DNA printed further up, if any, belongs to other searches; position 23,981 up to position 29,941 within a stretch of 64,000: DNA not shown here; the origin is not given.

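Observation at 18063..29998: Tandem pair of ~5.6 kb giant T9SS beta-helix genes: 3' ~4.8 kb identical, 5' ends and promoters diverged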

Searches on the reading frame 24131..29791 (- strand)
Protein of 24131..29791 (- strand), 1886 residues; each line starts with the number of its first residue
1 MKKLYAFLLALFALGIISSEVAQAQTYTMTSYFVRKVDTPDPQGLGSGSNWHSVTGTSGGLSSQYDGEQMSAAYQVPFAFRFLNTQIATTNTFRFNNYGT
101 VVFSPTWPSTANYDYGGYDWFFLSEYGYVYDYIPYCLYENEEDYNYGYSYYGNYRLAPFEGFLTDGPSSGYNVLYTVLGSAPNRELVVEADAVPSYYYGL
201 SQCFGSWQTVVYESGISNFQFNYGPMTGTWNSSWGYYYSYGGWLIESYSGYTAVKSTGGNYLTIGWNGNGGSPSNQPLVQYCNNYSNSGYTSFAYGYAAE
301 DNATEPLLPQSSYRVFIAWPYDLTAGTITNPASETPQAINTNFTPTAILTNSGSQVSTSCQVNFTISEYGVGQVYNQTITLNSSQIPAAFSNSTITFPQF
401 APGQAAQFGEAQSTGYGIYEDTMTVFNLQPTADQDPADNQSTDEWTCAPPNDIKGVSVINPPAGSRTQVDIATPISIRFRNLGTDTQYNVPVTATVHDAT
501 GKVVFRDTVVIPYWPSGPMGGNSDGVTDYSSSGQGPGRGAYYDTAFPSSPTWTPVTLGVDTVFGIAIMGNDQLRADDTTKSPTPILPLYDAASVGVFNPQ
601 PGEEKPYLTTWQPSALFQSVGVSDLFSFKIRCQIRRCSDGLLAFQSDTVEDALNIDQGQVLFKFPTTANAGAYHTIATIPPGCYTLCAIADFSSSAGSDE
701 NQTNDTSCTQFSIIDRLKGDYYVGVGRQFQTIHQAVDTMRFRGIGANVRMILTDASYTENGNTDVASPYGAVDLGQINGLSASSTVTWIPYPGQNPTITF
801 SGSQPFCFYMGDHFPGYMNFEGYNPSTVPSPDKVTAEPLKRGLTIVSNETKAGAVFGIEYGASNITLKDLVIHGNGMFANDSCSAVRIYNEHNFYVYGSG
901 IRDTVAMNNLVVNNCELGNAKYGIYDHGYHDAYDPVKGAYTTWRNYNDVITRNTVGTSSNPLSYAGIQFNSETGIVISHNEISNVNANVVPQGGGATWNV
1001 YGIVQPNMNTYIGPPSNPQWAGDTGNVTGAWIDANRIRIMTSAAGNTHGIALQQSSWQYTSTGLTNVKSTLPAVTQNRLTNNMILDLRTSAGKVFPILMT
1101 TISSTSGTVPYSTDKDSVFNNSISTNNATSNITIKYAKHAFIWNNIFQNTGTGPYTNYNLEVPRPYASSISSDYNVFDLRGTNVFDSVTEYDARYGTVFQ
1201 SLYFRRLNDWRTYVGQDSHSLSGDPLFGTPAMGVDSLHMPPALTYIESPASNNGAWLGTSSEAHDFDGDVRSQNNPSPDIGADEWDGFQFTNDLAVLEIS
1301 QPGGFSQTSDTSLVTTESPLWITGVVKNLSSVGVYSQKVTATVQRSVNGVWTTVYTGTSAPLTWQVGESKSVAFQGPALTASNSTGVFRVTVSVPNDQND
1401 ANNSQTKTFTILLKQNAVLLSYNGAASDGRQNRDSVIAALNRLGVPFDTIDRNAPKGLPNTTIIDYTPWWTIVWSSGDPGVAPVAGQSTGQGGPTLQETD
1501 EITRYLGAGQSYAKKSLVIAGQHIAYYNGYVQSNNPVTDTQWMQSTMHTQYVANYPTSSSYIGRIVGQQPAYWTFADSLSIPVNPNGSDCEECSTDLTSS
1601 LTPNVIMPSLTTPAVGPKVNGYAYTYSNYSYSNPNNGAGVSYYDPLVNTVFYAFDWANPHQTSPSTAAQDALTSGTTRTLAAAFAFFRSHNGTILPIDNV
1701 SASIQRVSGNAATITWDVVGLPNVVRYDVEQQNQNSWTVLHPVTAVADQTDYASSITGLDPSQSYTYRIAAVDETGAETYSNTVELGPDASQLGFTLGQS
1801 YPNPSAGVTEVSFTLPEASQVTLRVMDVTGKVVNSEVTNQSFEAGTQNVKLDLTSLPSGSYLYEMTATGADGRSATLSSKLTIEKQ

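Call 9: search_protein_families(library=pfam, proteins=[window:24131-29791:-], max_evalue=0.01)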
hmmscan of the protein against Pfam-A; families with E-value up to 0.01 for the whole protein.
window:24131-29791:- (1886 aa): 3 families
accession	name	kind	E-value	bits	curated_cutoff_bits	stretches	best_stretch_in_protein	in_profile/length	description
PF18962.6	Por_Secre_tail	-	3e-11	43.9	27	1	1801-1868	2-65/75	Secretion system C-terminal sorting domain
PF00041.27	fn3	-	3.2e-05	24.5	25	1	1703-1785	7-82/84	Fibronectin type III domain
PF13860.13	FlgD_ig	-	8.2e-05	22.9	27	1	1807-1870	8-78/79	FlgD Ig-like domain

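Call 11: find_homologous_proteins(query=window:24131-29791:-)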
Query window:24131-29791:- (1886 aa): 21 proteins with E <= 0.001 among 8000 candidates.
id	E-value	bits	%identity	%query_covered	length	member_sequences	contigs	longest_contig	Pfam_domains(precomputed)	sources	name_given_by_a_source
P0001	0.0e+0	3932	93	100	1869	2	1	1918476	PF18962.8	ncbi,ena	-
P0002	0.0e+0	2716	64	100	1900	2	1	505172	PF18962.8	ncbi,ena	-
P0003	0.0e+0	2696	65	100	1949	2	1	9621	PF18962.8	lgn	-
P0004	0.0e+0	2632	69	91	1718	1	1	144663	-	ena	-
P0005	0.0e+0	2462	61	100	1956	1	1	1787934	PF18962.8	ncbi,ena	-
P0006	0.0e+0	2452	60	100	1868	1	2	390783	PF18962.8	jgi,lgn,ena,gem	-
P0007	0.0e+0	2421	59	100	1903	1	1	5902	PF18962.8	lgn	-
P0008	0.0e+0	2385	59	100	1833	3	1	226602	PF18962.8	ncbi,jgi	-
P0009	0.0e+0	2349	67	82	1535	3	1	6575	PF18962.8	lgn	-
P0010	0.0e+0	2286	58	100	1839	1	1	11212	PF18962.8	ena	-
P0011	0.0e+0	2187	62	82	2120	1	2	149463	PF18962.8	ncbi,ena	-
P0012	0.0e+0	2159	61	80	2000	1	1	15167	PF18962.8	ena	-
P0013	0.0e+0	2110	54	100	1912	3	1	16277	PF18962.8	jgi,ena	-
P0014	0.0e+0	1863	51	98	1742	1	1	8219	PF18962.8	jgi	jgi:hypothetical protein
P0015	0.0e+0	1727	47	100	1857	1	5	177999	PF18962.8,PF00041.28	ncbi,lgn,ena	-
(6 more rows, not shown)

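Call 12: find_encoding_contigs(protein=P0001, flank=10000, max_places=4)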
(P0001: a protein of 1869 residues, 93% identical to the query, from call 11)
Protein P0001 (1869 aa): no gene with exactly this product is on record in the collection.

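Call 13: find_encoding_contigs(protein=P0002, flank=10000, max_places=4)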
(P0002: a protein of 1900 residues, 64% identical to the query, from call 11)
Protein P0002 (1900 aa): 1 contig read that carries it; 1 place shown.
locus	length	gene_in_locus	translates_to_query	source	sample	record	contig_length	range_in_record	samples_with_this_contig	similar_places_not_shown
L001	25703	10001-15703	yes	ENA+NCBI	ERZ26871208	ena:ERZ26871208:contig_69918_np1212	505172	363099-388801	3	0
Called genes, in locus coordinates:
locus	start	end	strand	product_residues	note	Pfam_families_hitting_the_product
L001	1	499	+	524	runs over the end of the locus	PF13148:DUF3987, PF12802:MarR_2 (weak), PF13412:HTH_24 (weak)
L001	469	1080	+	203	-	PF02195:ParB_N (weak)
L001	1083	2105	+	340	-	PF00145:DNA_methylase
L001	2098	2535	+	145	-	-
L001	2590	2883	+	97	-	-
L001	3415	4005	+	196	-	-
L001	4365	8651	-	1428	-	-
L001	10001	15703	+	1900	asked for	PF18962:Por_Secre_tail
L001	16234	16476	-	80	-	PF16250:DUF4907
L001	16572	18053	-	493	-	PF00392:GntR, PF00155:Aminotran_1_2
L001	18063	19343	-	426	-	PF13964:Beta-prop_Calicin (faint), PF24981:Beta-prop_ATRN-LZTR1 (faint), PF24996:NANM (weak), PF07646:Kelch_2 (faint), PF13415:Beta-prop_FBX42 (weak), PF24681:Kelch_KLHDC2_KLHL20_DRC7, PF01344:Kelch_1 (weak), PF13415:Beta-prop_FBX42, +1 more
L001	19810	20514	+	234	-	PF00165:HTH_AraC (faint), PF12833:HTH_18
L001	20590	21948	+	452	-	-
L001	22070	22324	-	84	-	PF12844:HTH_19 (weak), PF13560:HTH_31, PF01381:HTH_3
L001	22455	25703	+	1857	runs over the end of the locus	PF18962:Por_Secre_tail (faint)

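Call 15: find_related_loci(query=A1, collection=genome_contigs, flank=10000)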
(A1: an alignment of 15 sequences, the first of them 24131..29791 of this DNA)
Query A1 (1886 aa) in genome_contigs; peptide patterns used: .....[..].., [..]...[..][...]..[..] (x = any residue, [..] = any of these).
48 stretches matched a pattern; 18 encode a relative of the query (tblastn E <= 1e-3); 16 distinct loci.
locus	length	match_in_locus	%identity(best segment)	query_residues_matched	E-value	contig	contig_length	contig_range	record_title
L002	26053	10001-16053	69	1-1885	0e+0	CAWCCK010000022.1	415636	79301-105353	MAG: Ignavibacteriota bacterium isolate MFD04540.bin.1.132 genome assembly, contig: contig_39161, whole genome shotgun s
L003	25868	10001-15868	61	1-1886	0e+0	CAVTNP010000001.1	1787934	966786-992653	MAG: Ignavibacteriota bacterium isolate MFD04780.bin.1.195 genome assembly, contig: contig_13287, whole genome shotgun s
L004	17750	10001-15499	55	1-1885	0e+0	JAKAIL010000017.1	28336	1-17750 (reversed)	MAG: Bacteroidetes bacterium isolate WY3.bin23 NODE_2535_length_28336_cov_1.614095, whole genome shotgun sequence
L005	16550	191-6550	62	1-1886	0e+0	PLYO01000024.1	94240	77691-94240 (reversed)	MAG: Ignavibacteriae bacterium isolate palsa_1295 73.20120700_P3D.263_contig_18880, whole genome shotgun sequence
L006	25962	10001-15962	59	1-1885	0e+0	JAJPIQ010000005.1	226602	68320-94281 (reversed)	MAG: Bacteroidetes bacterium isolate Centralia_MAG_339 k107_1375196, whole genome shotgun sequence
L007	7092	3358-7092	57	1-1196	0e+0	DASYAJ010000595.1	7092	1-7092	MAG TPA_asm: Candidatus Kapaibacterium sp. isolate SMAG_U4877 k141_247658, whole genome shotgun sequence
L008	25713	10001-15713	52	1-1885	0e+0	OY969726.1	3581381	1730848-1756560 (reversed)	MAG: uncultured Bacteroidetes bacterium isolate MFD05502.bin.4.212 genome assembly, chromosome: 1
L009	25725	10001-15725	58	1-1885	0e+0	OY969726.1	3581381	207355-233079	MAG: uncultured Bacteroidetes bacterium isolate MFD05502.bin.4.212 genome assembly, chromosome: 1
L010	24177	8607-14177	47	1-1885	0e+0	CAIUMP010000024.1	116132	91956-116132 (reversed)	MAG: uncultured Ignavibacteriae bacterium isolate Ki2-D3_bin-1418 genome assembly, contig: bin-1418:24/62, whole genome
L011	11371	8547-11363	51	1-934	0e+0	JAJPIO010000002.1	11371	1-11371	MAG: Bacteroidetes bacterium isolate Centralia_MAG_334 k107_255812, whole genome shotgun sequence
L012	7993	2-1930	63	1216-1885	0e+0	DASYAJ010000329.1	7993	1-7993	MAG TPA_asm: Candidatus Kapaibacterium sp. isolate SMAG_U4877 k141_987146, whole genome shotgun sequence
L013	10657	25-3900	46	626-1885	0e+0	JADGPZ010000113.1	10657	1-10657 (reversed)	MAG: Candidatus Kapaibacterium sp. isolate Chersky.7_45 contig-100_1423, whole genome shotgun sequence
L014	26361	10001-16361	44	1-1886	0e+0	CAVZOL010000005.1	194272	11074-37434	MAG: Ignavibacteriota bacterium isolate MFD05512.bin.2.5 genome assembly, contig: contig_27884, whole genome shotgun seq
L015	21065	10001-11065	48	1418-1883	8e-71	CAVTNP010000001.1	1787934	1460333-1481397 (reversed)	MAG: Ignavibacteriota bacterium isolate MFD04780.bin.1.195 genome assembly, contig: contig_13287, whole genome shotgun s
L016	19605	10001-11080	47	1413-1885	5e-66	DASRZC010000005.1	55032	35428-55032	MAG TPA_asm: Candidatus Kapaibacterium sp. isolate SMAG_U14065 k141_1467713, whole genome shotgun sequence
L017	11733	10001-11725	50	319-934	0e+0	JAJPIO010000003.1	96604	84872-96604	MAG: Bacteroidetes bacterium isolate Centralia_MAG_334 k107_252769, whole genome shotgun sequence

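Call 21: search_solved_structures(query=A1, max_evalue=1)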
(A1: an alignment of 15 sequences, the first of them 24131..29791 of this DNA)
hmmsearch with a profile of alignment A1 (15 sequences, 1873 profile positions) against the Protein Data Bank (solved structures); distinct sequences matched with E-value up to 1: 10.
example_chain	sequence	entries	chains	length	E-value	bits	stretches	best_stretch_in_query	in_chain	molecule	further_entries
6nz0_Z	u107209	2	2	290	0.0015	19.2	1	1834-1872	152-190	Dyslexia-associated protein KIAA0319-like protein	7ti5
5icu_A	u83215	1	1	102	0.13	12.7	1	1806-1865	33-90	CopC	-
6jcq_R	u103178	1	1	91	0.15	12.5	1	1834-1872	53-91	Dyslexia-associated protein KIAA0319-like protein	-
1wf5_A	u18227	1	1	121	0.16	12.5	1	1706-1772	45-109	sidekick 2 protein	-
6ihb_R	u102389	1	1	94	0.17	12.4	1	1834-1872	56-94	Dyslexia-associated protein KIAA0319-like protein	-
7wjx_R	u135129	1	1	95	0.17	12.3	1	1834-1872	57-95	Dyslexia-associated protein KIAA0319-like protein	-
9p4n_R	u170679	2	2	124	0.29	11.5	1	1834-1872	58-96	Dyslexia-associated protein KIAA0319-like protein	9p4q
7kpn_Z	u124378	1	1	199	0.39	11.1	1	1834-1872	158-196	Dyslexia-associated protein KIAA0319-like protein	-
4lsd_A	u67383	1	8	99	0.43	11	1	1688-1764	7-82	Fibronectin type III domain-containing protein 5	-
7mrm_B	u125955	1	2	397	0.86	10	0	1695-1763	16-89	Fusion protein of Chicken CNTN3 FN1-FN2 domains and Amyloid-beta A4 protein,Amyloid-beta A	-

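Call 54: find_encoding_contigs(protein=P0010, flank=10000, max_places=3)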
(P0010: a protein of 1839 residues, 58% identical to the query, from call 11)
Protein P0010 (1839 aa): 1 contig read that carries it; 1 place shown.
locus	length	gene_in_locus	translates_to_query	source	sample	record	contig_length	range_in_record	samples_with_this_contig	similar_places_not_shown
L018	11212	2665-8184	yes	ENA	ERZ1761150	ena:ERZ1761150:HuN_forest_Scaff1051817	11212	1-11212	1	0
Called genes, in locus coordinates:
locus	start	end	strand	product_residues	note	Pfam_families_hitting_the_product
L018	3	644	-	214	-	?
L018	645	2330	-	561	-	PF17391:Urocanase_N, PF01175:Urocanase, PF17392:Urocanase_C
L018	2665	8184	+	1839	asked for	PF18962:Por_Secre_tail (weak)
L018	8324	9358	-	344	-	PF21088:MS_channel_1st, PF00924:MS_channel_2nd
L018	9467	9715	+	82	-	-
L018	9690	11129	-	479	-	PF00232:Glyco_hydro_1, PF02449:Glyco_hydro_42 (weak), PF07745:Glyco_hydro_53 (faint)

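Call 55: find_encoding_contigs(protein=P0006, flank=10000, max_places=3)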
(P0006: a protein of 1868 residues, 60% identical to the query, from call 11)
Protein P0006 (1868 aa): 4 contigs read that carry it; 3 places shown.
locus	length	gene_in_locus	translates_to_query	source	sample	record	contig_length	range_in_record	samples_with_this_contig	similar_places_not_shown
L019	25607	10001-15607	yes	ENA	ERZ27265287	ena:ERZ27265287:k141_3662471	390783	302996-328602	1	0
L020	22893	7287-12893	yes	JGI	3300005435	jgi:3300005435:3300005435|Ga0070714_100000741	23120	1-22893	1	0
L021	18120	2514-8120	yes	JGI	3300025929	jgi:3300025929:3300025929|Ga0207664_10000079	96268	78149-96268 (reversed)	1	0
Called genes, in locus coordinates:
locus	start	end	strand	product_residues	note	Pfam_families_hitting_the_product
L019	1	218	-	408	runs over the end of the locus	-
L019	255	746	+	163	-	PF00583:Acetyltransf_1, PF13508:Acetyltransf_7 (weak)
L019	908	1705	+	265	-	-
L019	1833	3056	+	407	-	PF12704:MacB_PCD, PF02687:FtsX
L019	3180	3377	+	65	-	-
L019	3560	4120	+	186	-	PF08534:Redoxin, PF00578:AhpC-TSA, PF00085:Thioredoxin (weak), PF13905:Thioredoxin_8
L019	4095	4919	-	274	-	PF00248:Aldo_ket_red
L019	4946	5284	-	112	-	PF11969:DcpS_C, PF01230:HIT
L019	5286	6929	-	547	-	-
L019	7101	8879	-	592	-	PF17391:Urocanase_N, PF01175:Urocanase, PF17392:Urocanase_C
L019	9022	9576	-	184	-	-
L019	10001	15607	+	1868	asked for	PF18962:Por_Secre_tail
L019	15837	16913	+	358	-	PF01628:HrcA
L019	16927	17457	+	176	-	PF01025:GrpE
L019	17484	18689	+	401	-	PF00226:DnaJ, PF01556:DnaJ_C, PF00684:DnaJ_CXXCXGXG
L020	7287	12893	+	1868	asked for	PF18962:Por_Secre_tail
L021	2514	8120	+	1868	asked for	PF18962:Por_Secre_tail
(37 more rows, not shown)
